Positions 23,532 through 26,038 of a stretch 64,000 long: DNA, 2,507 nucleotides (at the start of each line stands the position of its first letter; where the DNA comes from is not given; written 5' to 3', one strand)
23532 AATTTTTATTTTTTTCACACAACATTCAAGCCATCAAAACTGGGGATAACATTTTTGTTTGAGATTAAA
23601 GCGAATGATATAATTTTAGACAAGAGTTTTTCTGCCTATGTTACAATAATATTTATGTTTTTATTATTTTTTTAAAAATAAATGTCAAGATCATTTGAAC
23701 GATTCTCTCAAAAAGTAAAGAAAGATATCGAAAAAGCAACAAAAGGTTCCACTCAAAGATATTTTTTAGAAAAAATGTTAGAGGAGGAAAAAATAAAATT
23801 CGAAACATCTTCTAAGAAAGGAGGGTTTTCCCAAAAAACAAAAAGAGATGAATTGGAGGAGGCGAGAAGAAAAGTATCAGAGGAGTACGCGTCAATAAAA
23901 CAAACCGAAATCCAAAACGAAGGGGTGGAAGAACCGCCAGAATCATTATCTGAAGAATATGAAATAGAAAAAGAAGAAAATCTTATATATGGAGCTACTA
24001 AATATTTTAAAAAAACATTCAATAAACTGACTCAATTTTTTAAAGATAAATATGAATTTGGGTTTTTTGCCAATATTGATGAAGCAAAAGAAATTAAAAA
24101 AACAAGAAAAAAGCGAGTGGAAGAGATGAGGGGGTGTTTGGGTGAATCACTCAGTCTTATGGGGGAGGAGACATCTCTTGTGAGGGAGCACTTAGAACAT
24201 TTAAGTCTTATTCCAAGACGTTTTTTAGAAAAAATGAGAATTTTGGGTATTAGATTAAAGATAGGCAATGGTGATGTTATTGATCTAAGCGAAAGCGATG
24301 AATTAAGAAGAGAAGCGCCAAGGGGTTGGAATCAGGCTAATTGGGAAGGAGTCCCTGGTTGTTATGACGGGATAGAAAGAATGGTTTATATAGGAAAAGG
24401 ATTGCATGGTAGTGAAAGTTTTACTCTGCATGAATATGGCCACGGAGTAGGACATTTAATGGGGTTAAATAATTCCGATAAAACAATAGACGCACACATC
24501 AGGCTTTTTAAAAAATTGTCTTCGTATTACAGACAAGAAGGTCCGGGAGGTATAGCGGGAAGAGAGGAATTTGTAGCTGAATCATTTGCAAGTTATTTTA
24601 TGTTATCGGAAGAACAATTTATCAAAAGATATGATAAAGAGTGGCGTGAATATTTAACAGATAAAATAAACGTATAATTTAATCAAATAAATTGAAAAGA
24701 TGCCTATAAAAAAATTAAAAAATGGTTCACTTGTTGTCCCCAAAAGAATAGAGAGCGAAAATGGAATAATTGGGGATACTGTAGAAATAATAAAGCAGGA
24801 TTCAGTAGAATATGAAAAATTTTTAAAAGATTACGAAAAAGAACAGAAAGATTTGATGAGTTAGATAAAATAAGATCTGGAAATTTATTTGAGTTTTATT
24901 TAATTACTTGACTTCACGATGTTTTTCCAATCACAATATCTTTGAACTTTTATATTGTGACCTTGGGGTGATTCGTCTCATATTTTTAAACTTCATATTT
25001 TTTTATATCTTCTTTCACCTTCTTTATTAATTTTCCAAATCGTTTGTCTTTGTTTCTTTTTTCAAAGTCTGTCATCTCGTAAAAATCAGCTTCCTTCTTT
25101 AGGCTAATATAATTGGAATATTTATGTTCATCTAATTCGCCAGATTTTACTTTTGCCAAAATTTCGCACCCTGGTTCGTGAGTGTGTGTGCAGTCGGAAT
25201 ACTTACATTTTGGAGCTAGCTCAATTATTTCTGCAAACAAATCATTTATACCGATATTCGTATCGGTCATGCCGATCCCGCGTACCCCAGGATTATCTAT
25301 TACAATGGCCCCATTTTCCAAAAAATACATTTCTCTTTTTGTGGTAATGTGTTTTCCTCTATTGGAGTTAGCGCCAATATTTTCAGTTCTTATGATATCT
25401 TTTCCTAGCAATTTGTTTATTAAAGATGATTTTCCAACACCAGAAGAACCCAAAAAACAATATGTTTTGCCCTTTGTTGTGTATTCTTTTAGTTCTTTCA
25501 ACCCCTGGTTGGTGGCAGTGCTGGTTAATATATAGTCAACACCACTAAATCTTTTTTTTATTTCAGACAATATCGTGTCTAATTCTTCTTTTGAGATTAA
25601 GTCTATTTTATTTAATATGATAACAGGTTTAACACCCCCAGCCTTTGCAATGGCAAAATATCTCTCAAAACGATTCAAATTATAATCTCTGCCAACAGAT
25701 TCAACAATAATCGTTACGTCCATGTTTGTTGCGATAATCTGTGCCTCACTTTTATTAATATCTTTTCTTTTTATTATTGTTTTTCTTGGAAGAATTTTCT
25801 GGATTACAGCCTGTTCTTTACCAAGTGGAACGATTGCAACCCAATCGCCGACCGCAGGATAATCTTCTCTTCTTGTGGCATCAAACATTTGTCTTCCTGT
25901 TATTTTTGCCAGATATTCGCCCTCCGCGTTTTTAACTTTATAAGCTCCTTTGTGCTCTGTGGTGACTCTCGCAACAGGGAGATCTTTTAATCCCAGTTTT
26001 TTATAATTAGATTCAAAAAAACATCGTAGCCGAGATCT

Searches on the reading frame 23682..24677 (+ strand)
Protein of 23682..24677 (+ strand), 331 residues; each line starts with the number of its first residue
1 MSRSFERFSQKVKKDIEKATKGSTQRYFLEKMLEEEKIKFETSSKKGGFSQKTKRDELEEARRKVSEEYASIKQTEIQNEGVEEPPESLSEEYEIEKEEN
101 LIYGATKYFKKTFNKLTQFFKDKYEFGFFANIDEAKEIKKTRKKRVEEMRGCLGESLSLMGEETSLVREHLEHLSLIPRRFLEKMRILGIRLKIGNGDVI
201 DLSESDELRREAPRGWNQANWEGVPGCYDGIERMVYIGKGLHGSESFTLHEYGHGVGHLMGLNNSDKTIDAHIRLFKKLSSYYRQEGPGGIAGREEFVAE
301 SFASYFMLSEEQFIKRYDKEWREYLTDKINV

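Call 66: search_protein_families(library=pfam, proteins=[window:23682-24677:+], max_evalue=0.00001)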
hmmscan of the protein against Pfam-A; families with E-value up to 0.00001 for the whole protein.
window:23682-24677:+ (331 aa): 1 family
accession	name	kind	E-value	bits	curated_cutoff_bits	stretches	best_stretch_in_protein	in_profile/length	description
PF07737.17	ATLF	-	3.5e-15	56.6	27.4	1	168-315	28-180/193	Anthrax toxin lethal factor, N- and C-terminal domain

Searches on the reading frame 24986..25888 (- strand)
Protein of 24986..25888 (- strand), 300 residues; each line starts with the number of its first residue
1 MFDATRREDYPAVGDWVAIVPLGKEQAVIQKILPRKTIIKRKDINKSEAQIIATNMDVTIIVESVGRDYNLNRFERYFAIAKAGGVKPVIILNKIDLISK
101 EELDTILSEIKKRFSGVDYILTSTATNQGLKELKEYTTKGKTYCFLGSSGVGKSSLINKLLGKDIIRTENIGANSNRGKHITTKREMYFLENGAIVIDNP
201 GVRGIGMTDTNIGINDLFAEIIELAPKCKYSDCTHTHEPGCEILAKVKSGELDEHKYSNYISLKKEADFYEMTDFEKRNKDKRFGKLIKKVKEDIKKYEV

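Call 66: search_protein_families(library=pfam, proteins=[window:24986-25888:-], max_evalue=0.00001)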
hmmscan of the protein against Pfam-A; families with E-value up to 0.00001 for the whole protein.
window:24986-25888:- (300 aa): 3 families
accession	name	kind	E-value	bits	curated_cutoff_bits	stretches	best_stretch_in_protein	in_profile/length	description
PF03193.22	RsgA_GTPase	-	3.8e-46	157.5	30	1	32-207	1-173/174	RsgA GTPase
PF00009.33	GTP_EFTU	-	4.8e-07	30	26.5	0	54-136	91-181/188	Elongation factor Tu GTP binding domain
PF01926.29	MMR_HSR1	-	4e-06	27.4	21.9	0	144-222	3-74/113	50S ribosome-binding GTPase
